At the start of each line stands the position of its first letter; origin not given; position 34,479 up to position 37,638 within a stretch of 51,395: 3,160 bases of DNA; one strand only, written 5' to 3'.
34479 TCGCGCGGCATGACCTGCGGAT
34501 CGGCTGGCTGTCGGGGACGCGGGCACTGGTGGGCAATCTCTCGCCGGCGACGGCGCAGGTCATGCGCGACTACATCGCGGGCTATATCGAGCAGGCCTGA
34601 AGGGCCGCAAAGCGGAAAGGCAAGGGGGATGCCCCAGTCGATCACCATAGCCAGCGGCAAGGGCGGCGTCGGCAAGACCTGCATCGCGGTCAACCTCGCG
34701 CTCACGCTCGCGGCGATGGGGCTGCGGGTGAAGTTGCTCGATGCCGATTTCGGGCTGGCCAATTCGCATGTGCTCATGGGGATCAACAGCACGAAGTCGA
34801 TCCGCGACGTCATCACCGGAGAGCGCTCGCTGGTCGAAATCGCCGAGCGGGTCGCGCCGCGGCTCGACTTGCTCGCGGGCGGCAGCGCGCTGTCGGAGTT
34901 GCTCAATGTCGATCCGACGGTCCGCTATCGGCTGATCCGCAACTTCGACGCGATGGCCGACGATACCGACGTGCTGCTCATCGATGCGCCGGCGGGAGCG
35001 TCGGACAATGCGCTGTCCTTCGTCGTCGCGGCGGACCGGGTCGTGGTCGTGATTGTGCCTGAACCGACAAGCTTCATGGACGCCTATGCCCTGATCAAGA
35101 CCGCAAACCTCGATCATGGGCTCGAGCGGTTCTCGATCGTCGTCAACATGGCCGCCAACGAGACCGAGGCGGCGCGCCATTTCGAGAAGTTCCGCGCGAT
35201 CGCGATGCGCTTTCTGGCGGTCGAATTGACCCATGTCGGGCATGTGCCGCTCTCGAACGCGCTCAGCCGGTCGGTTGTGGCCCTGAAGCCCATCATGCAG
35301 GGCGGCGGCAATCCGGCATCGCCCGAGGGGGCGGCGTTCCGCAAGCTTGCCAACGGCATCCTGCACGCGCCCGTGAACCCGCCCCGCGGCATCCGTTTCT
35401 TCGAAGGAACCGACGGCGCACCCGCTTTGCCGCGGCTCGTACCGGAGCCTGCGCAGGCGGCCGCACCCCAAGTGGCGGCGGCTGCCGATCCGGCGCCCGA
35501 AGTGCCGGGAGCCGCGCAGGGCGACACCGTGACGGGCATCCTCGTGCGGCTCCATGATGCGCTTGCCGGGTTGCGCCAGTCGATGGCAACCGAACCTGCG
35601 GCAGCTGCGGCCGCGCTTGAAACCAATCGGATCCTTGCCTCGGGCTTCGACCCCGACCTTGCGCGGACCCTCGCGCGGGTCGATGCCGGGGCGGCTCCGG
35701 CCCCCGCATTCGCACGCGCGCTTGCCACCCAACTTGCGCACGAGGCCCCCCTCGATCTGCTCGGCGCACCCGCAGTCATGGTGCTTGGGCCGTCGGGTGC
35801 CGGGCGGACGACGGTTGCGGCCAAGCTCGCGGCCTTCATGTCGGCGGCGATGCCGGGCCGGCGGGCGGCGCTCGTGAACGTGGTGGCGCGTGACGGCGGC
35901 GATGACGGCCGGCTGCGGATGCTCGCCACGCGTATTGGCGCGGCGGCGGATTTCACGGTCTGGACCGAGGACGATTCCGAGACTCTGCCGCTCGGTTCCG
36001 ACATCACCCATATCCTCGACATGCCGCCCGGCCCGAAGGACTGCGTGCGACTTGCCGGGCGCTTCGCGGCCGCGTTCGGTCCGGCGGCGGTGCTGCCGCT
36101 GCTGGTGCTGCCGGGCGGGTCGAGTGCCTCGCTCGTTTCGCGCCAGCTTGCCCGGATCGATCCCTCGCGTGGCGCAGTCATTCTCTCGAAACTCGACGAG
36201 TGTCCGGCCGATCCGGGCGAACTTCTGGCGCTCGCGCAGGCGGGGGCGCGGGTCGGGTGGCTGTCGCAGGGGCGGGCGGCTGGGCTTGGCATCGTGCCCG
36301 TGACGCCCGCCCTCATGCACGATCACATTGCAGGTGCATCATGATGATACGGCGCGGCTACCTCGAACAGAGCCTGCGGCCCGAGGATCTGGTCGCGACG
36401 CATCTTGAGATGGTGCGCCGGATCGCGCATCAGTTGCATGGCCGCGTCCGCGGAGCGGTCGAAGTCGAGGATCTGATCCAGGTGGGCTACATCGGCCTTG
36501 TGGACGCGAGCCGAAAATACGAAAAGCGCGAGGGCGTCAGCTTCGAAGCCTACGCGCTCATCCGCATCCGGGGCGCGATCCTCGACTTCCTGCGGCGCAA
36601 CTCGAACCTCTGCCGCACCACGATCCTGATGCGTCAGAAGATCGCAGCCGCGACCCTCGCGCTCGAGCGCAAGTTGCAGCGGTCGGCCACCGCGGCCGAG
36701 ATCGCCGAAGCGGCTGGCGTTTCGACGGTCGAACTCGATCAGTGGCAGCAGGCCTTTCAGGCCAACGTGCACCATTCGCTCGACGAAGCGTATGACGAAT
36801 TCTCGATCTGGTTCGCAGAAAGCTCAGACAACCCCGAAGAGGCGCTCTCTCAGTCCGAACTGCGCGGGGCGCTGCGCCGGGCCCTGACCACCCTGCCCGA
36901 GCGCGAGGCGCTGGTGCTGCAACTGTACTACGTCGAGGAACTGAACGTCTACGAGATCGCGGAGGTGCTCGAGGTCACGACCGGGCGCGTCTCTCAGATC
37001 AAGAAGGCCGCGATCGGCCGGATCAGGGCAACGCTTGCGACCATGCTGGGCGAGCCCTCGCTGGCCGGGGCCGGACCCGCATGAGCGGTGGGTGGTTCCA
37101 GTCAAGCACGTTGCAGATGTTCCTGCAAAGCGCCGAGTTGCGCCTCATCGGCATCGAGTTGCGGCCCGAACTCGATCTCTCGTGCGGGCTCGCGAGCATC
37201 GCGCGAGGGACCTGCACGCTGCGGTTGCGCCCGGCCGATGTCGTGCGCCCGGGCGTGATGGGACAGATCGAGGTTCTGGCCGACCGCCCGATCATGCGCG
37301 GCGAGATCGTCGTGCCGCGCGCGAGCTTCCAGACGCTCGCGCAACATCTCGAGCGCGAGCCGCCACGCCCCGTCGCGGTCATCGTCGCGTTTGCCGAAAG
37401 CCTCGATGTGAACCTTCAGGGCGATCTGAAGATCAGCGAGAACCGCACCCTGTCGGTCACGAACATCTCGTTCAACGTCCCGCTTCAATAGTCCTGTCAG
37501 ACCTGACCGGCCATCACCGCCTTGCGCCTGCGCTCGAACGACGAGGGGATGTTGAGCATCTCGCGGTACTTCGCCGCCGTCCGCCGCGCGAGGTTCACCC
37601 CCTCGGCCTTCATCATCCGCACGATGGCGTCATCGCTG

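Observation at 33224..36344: Two FlhF paralogues in tandem, both with Lys->Arg P-loops, the second fused in frame to FlhG/FleN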

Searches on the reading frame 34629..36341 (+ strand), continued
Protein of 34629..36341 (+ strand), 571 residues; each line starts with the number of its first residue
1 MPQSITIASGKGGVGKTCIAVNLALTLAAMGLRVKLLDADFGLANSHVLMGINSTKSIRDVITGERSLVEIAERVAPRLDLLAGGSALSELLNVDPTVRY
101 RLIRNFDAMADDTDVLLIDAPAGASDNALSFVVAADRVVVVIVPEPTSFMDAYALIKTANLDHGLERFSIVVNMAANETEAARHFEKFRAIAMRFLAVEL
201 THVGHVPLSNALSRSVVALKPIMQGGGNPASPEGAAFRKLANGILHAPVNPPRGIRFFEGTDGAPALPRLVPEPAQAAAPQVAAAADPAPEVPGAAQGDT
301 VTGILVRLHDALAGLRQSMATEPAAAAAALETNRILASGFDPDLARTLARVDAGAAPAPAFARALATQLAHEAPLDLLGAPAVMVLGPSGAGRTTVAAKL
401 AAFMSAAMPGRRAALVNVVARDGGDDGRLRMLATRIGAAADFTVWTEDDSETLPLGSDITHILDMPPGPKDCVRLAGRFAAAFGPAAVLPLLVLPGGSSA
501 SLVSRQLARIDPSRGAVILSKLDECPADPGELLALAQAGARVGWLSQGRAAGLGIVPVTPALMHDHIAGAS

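Call 63: search_protein_representatives(protein=window:34629-36341:+)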
Query: 571 residues. Proteins with E-value up to 0.001 (for the whole library): 18013; up to 1e-10: 5466; up to 1e-30: 1066. The best 150 are listed.
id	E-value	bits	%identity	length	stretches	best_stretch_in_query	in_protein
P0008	5.2e-238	807.8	71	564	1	1-570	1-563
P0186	4.7e-80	286.5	54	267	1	1-268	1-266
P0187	3.0e-62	227.8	43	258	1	1-259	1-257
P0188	6.0e-56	207.0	44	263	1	2-225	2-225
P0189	3.6e-55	204.4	43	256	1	3-244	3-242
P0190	6.9e-52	193.6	42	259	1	4-259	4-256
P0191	8.9e-51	189.9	43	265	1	1-258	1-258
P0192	2.1e-48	182.1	38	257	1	2-259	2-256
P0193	1.1e-47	179.7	40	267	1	1-260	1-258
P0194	9.7e-47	176.6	39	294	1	3-257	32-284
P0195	1.1e-46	176.4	45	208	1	55-258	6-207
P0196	3.5e-46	174.7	44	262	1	8-226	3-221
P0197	1.0e-45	173.2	41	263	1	3-258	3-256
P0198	3.3e-45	171.5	38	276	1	3-252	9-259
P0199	1.3e-44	169.6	37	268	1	3-258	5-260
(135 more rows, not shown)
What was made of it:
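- One 50% cluster matched full length among the 150 best hits in 1.84e9 representatives (call 63).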

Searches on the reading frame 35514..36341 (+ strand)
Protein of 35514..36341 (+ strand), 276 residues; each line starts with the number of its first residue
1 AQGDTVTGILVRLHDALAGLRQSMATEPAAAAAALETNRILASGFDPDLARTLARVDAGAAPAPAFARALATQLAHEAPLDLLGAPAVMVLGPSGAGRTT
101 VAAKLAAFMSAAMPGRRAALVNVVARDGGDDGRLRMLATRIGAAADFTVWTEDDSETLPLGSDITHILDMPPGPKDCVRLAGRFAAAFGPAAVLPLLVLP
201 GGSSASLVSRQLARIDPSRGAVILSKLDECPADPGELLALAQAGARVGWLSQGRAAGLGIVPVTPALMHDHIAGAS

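Call 20: search_solved_structures(query=A3, max_evalue=1, show_alignments=1)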
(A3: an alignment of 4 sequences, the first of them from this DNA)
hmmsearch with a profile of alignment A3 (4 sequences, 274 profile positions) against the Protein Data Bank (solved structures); distinct sequences matched with E-value up to 1: 22.
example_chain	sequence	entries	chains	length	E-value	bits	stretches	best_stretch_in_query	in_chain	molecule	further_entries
8r9r_A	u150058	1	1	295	5e-09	39.1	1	33-271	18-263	Flagellar biosynthesis protein FlhF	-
6c2u_A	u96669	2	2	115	4.6e-07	32.7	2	79-110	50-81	phosphate-loop protein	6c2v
9d2f_A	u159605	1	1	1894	0.018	17.6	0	86-107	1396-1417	Adenylate kinase 9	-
5wai_C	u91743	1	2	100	0.043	16.4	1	97-173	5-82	Zinc finger protein AEBP2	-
9cru_A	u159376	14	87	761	0.064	15.8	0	64-114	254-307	Vesicular-fusion protein SEC18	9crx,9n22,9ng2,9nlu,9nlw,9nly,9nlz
9kof_F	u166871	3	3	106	0.087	15.4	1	100-173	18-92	Zinc finger protein AEBP2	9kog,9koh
5zxd_A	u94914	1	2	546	0.1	15.1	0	28-90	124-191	ATP-binding cassette sub-family F member 1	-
7yq0_A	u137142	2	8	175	0.11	15.1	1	86-104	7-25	Adenylyl-sulfate kinase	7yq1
2px0_A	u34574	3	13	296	0.15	14.6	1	83-262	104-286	Flagellar biosynthesis protein flhF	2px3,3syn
9m1q_A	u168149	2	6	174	0.31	13.6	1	83-120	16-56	Nucleotide-binding protein Rv1421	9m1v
5im5_K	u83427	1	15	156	0.32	13.5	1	81-143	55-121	Designed Riboflavin synthase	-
7epk_A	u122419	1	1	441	0.49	12.9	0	86-253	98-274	Signal recognition particle 54 kDa protein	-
1j8m_F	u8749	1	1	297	0.51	12.8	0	86-109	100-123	SIGNAL RECOGNITION 54 KDA PROTEIN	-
2v3c_C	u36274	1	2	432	0.52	12.8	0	85-110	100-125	SIGNAL RECOGNITION 54 KDA PROTEIN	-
3dm5_A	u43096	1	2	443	0.56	12.7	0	193-252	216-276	Signal recognition 54 kDa protein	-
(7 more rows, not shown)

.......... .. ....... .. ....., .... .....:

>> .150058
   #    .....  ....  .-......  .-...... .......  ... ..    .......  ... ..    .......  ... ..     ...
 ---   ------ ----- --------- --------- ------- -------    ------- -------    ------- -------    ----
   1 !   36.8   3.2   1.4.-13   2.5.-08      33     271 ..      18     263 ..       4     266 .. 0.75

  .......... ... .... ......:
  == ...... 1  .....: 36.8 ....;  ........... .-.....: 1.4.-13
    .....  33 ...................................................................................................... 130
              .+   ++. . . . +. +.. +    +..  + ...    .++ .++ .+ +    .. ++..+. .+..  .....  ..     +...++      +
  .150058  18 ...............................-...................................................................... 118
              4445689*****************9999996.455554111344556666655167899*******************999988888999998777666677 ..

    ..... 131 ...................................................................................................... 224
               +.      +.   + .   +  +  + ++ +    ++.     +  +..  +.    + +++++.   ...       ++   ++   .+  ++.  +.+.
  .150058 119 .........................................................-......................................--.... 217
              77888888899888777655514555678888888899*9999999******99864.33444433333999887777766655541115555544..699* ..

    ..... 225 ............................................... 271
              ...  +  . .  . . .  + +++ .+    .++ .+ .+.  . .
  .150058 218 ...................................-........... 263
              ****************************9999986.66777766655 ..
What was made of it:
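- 35526..36341 (+): NG2, the duplicated FlhF-type NG domain. Motifs: P-loop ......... at 35787-35813, G3 remnant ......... at 36009-36035, G4 SKLDEC at 36186-36203. Profile hit to 8r9r E 5e-9 (call 20).
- Profile hit to FlhF 8r9r, E 5e-9 (call 20).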

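Call 40: predict_structure(alignment_id=A4)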
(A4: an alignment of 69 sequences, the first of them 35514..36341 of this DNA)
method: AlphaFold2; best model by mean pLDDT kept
length: 276 residues; sequences in the alignment: 69
mean_pLDDT: 90.3   pTM: 0.84
mean pLDDT of the five models: 90.3, 88.0, 87.9, 86.6, 86.4
residues with pLDDT >= 90: 181; 70-90: 85; 50-70: 9; < 50: 1
segments of 3 or more residues with pLDDT < 50: none
pLDDT, mean of each block of 10 residues (from residue 1): 75 90 84 85 86 82 91 97 95 96 95 93 93 95 87 79 93 93 90 95 96 92 95 94 96 77 96 85
secondary structure, 60 per line:
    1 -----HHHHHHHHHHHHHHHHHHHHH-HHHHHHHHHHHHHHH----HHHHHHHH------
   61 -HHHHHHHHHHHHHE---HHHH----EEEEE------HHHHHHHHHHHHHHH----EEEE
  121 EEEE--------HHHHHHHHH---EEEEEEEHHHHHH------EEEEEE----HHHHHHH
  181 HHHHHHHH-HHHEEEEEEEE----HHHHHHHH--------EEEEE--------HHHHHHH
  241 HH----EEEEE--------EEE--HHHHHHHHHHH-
elements in order: H6-26 H28-42 H47-54 H62-74 H79-82 E87-91 H98-112 E117-124 H133-141 E145-151 H152-157 E164-169 H174-188 E193-200 H205-212 E221-225 H234-242 E247-251 E260-262 H265-275
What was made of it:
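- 35526..36341 (+): AF2 pLDDT 90.3, pTM 0.84 (call 40).
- AF2 pLDDT 90.3 (call 40). The AF2 fold is confident (call 40).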

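Call 43: fold_search(model_id=the predicted structure, library=pdb)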
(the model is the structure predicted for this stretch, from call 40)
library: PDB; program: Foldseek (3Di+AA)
matches with E <= 10: 1797; with E <= 0.001: 144
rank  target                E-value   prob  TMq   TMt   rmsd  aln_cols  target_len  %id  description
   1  8r9r                  3.0e-10  1.00  0.71  0.76   3.7       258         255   20  GDP-bound state of S. putrefaciens FlhF (released 2024-03-20)
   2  5l3v_A                5.6e-10  1.00  0.59  0.57   5.4       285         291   18  Structure of the crenarchaeal SRP54 GTPase bound to GDP (released 2016-06-08)
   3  1jpn_A                8.0e-10  1.00  0.64  0.60   4.2       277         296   19  GMPPNP Complex of SRP GTPase NG Domain (released 2002-02-02)
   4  2px0_A                1.0e-09  1.00  0.64  0.68   4.8       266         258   17  Crystal structure of FlhF complexed with GMPPNP/Mg(2+) (released 2007-09-25)
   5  2c03_B                1.1e-09  1.00  0.64  0.60   4.5       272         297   18  GDP COMPLEX OF SRP GTPASE FFH NG DOMAIN (released 2007-02-13)
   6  5gaf_i                1.3e-09  1.00  0.66  0.47   4.1       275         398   16  RNC in complex with SRP (released 2016-02-03)
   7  6y2z_A                1.3e-09  1.00  0.58  0.54   6.3       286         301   15  NG domain of human SRP54 (released 2020-09-23)
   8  1jpn_B                1.3e-09  1.00  0.64  0.61   4.3       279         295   20  GMPPNP Complex of SRP GTPase NG Domain (released 2002-02-02)
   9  1qzx_A                1.6e-09  1.00  0.56  0.38   5.7       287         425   17  Crystal structure of the complete core of archaeal SRP and implications for inter-domain communication (released 2003-11-18)
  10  2ng1                  2.5e-09  1.00  0.64  0.61   4.4       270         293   19  N AND GTPASE DOMAINS OF THE SIGNAL SEQUENCE RECOGNITION PROTEIN FFH FROM THERMUS AQUATICUS (released 1999-07-30)
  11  2j45_A                3.6e-09  1.00  0.61  0.57   5.4       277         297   19  Water structure of T. Aquaticus Ffh NG Domain At 1.1A Resolution (released 2006-11-30)
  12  1j8m                  3.6e-09  1.00  0.59  0.56   5.2       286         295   17  Signal Recognition Particle conserved GTPase domain from A. ambivalens (released 2001-06-13)
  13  6y31_B                5.1e-09  1.00  0.61  0.58   5.3       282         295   14  NG domain of human SRP54 T117 deletion mutant (released 2020-09-23)
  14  2iy3_A                5.4e-09  1.00  0.62  0.42   4.5       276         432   20  Structure of the E. Coli Signal Regognition Particle (released 2006-11-02)
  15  2c03_A                7.2e-09  1.00  0.62  0.59   4.7       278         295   18  GDP COMPLEX OF SRP GTPASE FFH NG DOMAIN (released 2007-02-13)
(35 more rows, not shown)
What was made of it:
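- On FlhF (SRP-type GTPase; TIGR03499 / PF00448): AF2 model of NG2 (pLDDT 90.3): Foldseek top hit is FlhF 8r9r, TM 0.71/0.76 (calls 40, 43).
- Closest known: Ffh. Same: Foldseek matches NG2 to Ffh, SRP54 and FtsY NG domains at E 1e-9 to 1e-8 (call 43).
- Foldseek top hit FlhF 8r9r, TM 0.71/0.76, followed by Ffh/SRP54/FtsY (call 43).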

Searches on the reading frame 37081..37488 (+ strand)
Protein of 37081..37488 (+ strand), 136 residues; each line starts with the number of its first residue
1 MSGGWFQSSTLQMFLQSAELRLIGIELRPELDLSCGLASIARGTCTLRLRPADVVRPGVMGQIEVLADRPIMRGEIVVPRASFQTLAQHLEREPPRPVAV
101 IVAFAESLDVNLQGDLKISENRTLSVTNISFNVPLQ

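Call 3: search_protein_families(library=pfam, proteins=[window:37081-37488:+], max_evalue=1)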
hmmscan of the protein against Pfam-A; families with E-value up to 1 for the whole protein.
window:37081-37488:+ (136 aa): 0 families

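Call 66: search_solved_structures(query=window:37081-37488:+, max_evalue=1)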
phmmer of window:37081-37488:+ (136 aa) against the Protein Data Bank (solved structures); distinct sequences matched with E-value up to 1: 1.
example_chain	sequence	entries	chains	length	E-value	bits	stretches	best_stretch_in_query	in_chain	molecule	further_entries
7f9k_A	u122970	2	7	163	0.74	13.2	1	23-60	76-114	Rifin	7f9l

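Call 67: search_protein_families(library=ncbifam, proteins=[window:37081-37488:+], max_evalue=0.1)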
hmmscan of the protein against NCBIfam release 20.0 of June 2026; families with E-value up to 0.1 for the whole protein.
window:37081-37488:+ (136 aa): 0 families
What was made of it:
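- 37081..37491 (+): Conserved 136-aa ORF of unknown function, the last gene of the flhA-flhF-flhG-fliA-orf136 block. No family or PDB hit (calls 3, 66, 67).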
